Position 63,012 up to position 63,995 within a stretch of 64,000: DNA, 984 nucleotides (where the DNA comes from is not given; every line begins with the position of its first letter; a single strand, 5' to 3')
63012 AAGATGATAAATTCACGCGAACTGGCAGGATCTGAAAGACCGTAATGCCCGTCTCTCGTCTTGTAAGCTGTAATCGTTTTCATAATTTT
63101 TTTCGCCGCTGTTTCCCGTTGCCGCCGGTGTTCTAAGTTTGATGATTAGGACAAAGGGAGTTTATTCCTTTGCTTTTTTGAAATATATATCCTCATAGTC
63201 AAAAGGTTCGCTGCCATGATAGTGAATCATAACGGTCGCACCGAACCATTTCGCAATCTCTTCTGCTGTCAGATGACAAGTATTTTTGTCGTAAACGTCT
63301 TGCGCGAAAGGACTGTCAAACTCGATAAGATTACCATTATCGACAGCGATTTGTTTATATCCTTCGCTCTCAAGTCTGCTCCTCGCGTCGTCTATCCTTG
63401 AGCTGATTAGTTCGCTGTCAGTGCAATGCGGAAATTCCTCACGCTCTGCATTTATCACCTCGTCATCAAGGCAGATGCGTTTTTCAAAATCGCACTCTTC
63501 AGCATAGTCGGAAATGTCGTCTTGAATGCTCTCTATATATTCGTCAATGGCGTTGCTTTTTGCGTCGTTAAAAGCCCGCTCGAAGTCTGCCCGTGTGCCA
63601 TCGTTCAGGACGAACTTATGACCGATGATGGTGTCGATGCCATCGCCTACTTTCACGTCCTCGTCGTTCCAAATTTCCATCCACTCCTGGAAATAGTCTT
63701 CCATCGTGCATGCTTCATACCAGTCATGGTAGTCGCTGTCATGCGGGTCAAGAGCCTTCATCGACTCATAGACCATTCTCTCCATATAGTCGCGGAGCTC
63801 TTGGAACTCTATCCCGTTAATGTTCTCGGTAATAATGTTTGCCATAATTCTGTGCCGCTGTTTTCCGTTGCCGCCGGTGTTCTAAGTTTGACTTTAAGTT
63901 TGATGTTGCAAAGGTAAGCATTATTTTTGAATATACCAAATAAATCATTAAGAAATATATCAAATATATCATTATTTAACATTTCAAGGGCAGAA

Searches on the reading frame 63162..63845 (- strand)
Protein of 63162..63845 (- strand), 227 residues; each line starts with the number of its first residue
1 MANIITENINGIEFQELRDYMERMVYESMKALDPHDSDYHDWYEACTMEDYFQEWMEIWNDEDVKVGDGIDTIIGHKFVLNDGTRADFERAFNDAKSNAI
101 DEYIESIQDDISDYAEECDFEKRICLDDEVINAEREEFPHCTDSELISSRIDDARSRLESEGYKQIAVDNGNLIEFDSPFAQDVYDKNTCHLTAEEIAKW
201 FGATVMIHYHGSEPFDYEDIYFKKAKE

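Call 14: search_protein_families(library=phrogs, proteins=[window:63162-63845:-], max_evalue=0.001)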
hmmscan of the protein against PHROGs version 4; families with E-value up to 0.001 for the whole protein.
window:63162-63845:- (227 aa): 0 families

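Call 22: find_encoding_contigs(protein=window:63162-63845:-, flank=10000, max_places=3)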
Protein window:63162-63845:- (227 aa): 5 contigs read that carry it; 3 places shown.
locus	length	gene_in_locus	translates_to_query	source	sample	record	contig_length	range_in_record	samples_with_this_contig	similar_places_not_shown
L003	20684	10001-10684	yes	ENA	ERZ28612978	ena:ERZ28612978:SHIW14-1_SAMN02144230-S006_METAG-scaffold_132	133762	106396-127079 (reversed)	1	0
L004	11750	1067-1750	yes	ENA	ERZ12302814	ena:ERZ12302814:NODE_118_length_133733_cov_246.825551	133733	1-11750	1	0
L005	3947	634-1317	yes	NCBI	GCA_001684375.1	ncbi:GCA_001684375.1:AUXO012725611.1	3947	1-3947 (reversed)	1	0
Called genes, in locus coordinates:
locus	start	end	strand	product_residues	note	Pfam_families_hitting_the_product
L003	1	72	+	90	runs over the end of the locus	-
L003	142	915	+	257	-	-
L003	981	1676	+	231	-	-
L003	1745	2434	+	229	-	-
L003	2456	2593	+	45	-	-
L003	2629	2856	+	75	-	-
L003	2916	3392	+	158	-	-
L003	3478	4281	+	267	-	PF18763:ddrB-ParB (weak)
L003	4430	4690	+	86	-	PF01381:HTH_3 (faint), PF13443:HTH_26 (weak)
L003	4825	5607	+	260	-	-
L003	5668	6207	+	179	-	-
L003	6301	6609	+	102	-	-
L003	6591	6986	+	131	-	-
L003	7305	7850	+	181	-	PF14848:HU-DNA_bdg (weak), PF18291:HU-HIG (weak)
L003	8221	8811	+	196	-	-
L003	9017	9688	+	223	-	PF01471:PG_binding_1, PF01510:Amidase_2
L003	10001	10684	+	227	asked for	-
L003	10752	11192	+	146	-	-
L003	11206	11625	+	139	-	PF13744:HTH_37, PF13560:HTH_31, PF01381:HTH_3, PF12844:HTH_19 (weak), PF13443:HTH_26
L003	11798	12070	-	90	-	PF01381:HTH_3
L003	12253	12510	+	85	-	-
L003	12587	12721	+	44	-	-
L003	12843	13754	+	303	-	-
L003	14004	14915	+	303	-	PF08842:Mfa2 (weak)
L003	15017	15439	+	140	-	PF13366:PDDEXK_3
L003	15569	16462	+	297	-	PF08842:Mfa2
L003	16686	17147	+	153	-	-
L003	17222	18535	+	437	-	-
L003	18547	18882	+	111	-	-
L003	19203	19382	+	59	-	-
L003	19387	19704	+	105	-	-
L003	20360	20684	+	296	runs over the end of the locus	PF01656:CbiA, PF09140:MipZ (faint), PF10609:ParA (faint), PF13614:AAA_31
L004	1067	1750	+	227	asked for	-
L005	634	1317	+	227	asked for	-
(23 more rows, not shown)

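Call 24: search_protein_families(library=phrogs, proteins=[L003:9017-9688:+, L003:3478-4281:+], max_evalue=0.01)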
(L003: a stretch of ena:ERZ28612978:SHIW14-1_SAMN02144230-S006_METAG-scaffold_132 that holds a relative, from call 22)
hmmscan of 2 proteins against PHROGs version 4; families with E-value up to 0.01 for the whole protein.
L003:9017-9688:+ (223 aa): 17 families
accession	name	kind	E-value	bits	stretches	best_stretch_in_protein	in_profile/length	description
phrog_822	-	lysis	2.1e-56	192.1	1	73-220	18-153/215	amidase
phrog_1493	-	lysis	7e-38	131.8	2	75-216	30-155/394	endolysin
phrog_2649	-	lysis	8.9e-13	49.7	1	4-67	173-241/261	endolysin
phrog_35436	-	lysis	1.9e-11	44.7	1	113-213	45-135/266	amidase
phrog_1224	-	head and packaging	1.2e-10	42.3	1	6-62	4-65/438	endolysin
phrog_1794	-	lysis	2.4e-07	31.5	1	76-212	53-179/336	amidase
phrog_1512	-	lysis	2.2e-06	28.9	1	23-68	204-249/314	endolysin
phrog_21433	-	lysis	3.5e-06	28.1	1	113-189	31-103/174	endolysin; inhibits RNA polymerase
phrog_6707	-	lysis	3.7e-06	27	1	24-61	205-242/311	endolysin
phrog_7698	-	lysis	5.4e-06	27.4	1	64-213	9-139/316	endolysin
phrog_16428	-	lysis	1e-05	25.5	1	23-63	480-520/520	endolysin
phrog_17214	-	lysis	1.8e-05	25.5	1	6-62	245-313/322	endolysin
phrog_880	-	lysis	0.00013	22.4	1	12-63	382-433/435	endolysin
phrog_833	-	lysis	0.001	19.8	1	74-213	25-149/294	endolysin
phrog_9611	-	lysis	0.004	17.8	1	139-213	76-149/246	endolysin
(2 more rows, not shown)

L003:3478-4281:+ (267 aa): 1 family
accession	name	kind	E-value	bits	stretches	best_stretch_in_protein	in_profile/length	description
phrog_5143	-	unknown function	1.9e-05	22.9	1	73-235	230-390/2204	-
